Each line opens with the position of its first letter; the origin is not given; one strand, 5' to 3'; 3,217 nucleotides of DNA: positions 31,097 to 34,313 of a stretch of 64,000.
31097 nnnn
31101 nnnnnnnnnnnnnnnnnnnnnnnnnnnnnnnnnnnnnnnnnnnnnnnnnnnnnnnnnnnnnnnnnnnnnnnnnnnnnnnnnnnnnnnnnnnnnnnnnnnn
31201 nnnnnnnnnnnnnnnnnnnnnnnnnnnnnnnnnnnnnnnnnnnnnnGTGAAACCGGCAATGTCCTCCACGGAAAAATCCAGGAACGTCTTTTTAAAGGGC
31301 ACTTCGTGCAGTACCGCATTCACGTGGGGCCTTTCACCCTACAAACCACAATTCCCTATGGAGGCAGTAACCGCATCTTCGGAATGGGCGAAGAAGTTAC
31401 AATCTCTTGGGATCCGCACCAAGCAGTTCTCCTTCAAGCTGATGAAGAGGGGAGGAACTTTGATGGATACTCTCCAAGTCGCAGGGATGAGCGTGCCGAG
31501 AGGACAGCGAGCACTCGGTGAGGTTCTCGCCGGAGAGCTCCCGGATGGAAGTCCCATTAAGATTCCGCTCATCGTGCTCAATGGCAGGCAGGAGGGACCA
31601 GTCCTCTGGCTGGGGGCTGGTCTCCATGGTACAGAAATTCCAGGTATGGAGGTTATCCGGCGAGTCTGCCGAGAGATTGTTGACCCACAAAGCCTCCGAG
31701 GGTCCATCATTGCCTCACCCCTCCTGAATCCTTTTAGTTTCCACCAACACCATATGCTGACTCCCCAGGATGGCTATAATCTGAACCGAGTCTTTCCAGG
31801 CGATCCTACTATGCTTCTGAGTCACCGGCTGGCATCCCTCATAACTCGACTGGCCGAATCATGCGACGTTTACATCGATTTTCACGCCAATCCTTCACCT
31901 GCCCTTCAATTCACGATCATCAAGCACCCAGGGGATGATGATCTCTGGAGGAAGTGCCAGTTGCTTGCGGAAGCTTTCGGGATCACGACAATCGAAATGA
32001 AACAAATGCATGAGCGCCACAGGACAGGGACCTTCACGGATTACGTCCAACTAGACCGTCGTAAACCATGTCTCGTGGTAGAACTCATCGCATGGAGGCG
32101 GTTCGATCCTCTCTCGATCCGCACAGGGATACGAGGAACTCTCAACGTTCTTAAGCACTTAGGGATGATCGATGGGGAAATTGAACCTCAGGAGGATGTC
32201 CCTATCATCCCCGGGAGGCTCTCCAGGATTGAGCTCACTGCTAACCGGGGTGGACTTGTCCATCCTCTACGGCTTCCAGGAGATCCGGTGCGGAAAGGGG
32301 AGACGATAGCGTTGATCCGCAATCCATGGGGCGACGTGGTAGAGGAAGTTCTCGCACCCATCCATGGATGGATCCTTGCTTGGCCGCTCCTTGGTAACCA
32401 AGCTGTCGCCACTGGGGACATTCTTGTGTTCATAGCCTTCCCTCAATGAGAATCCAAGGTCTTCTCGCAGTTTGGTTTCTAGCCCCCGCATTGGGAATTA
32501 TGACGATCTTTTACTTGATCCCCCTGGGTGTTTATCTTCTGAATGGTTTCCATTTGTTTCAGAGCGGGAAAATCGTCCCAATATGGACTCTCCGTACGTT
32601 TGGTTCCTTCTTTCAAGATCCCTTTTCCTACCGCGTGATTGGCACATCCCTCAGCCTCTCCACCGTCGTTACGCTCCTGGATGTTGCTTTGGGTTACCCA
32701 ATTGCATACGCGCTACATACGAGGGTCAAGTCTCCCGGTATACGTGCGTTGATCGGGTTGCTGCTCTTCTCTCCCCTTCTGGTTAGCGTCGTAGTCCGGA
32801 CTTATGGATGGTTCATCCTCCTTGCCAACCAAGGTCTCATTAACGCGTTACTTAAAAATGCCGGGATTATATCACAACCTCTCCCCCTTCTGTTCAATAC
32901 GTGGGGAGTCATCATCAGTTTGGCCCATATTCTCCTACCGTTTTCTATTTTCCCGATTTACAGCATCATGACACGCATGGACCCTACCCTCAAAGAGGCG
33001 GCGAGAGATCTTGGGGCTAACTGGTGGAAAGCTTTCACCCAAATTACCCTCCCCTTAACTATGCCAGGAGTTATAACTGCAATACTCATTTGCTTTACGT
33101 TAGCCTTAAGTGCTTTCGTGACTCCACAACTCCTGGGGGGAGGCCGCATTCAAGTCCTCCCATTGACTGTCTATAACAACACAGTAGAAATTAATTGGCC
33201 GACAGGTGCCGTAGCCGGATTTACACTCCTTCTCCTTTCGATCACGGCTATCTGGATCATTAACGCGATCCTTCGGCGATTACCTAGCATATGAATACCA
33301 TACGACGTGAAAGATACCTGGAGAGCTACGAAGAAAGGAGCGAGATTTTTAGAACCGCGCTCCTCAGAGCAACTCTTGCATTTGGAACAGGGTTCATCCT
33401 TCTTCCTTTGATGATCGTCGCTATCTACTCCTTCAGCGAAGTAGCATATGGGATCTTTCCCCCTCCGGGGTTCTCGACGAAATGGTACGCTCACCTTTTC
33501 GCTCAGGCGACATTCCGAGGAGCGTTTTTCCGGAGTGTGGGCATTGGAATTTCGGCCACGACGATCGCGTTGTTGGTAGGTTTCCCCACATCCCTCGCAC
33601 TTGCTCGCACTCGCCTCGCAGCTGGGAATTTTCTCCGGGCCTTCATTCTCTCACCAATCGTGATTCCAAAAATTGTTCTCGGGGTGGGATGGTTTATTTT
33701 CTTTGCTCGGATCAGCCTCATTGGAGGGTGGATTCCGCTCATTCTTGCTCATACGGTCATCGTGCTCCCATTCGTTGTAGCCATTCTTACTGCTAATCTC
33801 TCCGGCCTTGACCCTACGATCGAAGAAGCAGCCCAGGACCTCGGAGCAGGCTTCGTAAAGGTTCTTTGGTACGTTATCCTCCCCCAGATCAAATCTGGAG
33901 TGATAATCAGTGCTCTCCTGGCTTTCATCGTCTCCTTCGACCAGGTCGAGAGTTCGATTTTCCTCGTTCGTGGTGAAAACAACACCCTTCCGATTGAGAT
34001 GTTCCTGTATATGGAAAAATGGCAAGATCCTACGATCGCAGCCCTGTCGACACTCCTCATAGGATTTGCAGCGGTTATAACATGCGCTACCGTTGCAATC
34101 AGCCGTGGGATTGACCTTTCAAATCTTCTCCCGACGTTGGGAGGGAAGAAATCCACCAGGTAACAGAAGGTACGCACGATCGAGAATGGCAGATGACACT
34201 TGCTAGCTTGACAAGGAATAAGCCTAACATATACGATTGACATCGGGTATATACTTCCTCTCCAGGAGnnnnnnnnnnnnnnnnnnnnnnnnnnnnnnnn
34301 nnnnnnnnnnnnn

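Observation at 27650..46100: About 18.5-kb lower-GC island of transport and hydrolase operons, flanked by a toxin-antitoxin pair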

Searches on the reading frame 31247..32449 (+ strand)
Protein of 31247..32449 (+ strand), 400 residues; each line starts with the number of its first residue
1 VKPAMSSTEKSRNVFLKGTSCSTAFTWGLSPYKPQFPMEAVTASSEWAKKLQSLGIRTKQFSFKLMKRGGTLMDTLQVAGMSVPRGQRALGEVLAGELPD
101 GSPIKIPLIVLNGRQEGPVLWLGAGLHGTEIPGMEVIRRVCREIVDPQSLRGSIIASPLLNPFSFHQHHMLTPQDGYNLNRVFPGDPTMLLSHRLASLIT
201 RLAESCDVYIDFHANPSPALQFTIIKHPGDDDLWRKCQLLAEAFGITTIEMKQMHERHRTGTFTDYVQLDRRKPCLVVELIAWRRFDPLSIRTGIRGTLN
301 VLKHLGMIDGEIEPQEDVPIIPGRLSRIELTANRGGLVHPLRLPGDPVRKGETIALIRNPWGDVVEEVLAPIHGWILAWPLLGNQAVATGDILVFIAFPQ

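Call 9: search_protein_families(library=pfam, proteins=[window:31247-32449:+])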
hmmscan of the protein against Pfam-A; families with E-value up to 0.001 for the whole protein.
window:31247-32449:+ (400 aa): 1 family
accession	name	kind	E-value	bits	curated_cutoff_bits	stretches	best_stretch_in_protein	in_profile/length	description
PF24827.1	AstE_AspA_cat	-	3.2e-22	79.5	25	1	117-305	2-192/192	Succinylglutamate desuccinylase/Aspartoacylase catalytic domain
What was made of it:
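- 31463..32449 (+): Module 1: AstE/AspA-family zinc deacylase. AstE_AspA_cat 79.5 bits (call 9).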

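Call 48: search_protein_families(library=ncbifam, proteins=[window:31460-32449:+], max_evalue=0.01)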
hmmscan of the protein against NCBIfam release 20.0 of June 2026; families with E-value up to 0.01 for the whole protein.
window:31460-32449:+ (329 aa): 1 family
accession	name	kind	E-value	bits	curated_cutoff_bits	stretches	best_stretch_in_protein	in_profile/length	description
TIGR02994.1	ectoine_eutE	equivalog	1.2e-18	67.2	402.7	1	33-288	35-287/325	N(2)-acetyl-L-2,4-diaminobutanoate deacetylase DoeB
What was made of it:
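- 31463..32449 (+): Only 67 bits to DoeB against a 403-bit cut-off (call 48).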

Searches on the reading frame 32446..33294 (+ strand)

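Call 9: search_protein_families(library=pfam, proteins=[window:32446-33294:+])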
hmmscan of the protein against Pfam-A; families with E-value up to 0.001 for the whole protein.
window:32446-33294:+ (282 aa): 1 family
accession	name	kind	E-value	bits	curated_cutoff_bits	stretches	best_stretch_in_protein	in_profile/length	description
PF00528.27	BPD_transp_1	-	5.8e-11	42.9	26.4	1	84-279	6-182/184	Binding-protein-dependent transport system inner membrane component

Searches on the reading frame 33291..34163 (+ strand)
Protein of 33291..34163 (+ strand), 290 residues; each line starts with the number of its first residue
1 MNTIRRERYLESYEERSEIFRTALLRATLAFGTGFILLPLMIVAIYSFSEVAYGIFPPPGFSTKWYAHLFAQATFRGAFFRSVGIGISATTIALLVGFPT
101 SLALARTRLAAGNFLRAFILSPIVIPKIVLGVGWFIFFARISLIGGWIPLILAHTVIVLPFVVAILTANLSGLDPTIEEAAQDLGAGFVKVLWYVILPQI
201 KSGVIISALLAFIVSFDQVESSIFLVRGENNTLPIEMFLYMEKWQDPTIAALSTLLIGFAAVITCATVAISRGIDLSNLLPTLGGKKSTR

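Call 9: search_protein_families(library=pfam, proteins=[window:33291-34163:+])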
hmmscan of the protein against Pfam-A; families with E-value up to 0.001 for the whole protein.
window:33291-34163:+ (290 aa): 1 family
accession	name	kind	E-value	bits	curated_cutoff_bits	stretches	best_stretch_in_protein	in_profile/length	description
PF00528.27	BPD_transp_1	-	2.4e-07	31.1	26.4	1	98-272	2-180/184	Binding-protein-dependent transport system inner membrane component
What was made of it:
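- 32446..34163 (+): Module 1: two ABC permeases (32446-33294 and 33291-34163). BPD_transp_1 (call 9).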
